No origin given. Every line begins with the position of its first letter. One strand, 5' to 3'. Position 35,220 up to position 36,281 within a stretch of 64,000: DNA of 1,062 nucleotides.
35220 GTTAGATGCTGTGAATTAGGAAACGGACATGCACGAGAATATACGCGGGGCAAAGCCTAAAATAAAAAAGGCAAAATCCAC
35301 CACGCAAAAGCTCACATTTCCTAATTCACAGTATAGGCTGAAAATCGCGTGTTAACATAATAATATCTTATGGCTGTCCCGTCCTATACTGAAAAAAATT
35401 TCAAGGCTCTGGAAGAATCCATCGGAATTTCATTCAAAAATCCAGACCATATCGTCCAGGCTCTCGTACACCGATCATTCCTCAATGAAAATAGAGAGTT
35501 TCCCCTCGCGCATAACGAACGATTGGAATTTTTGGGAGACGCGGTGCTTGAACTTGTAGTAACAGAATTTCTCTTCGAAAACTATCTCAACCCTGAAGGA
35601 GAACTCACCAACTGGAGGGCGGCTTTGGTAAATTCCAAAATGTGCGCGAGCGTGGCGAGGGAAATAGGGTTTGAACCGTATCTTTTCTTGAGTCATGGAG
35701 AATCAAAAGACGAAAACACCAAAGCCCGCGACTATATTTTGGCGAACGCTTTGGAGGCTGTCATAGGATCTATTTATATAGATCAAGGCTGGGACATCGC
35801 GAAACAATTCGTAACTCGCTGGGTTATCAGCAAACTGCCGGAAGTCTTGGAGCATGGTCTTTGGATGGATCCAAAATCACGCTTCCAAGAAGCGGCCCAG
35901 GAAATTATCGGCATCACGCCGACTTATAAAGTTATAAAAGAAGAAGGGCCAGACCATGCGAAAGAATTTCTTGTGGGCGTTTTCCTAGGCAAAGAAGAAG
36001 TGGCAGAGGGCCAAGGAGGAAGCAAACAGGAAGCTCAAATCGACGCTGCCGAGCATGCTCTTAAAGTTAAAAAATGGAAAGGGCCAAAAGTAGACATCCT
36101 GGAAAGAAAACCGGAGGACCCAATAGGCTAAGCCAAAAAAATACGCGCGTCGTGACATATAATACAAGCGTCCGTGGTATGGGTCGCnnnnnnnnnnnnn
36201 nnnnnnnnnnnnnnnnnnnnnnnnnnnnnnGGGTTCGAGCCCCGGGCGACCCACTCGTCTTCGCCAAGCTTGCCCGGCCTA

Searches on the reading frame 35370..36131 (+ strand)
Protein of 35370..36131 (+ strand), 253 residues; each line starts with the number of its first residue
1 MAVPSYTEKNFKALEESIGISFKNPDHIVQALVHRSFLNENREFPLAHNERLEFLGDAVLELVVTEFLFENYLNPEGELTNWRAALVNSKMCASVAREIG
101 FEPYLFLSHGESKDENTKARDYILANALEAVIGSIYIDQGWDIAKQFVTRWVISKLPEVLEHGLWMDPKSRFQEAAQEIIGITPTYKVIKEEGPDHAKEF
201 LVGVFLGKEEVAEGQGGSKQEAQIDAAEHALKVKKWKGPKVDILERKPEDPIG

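Call 8: search_protein_families(library=pfam, proteins=[window:35370-36131:+], max_evalue=0.01)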
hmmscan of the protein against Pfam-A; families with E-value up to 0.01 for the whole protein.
window:35370-36131:+ (253 aa): 4 families
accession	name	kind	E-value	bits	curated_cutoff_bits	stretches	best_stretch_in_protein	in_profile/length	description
PF14622.11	Ribonucleas_3_3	-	8.8e-37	126.6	35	1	28-155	5-127/128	Ribonuclease-III-like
PF00636.31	Ribonuclease_3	-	1.7e-24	87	27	1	50-140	1-102/102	Ribonuclease III domain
PF00035.32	dsrm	-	1.2e-14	55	23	1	168-232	1-64/66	Double-stranded RNA binding motif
PF22935.1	RM44_endonuclase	-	1.7e-06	28.6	27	1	18-134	13-138/139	Large ribosomal subunit protein mL44, endonuclease domain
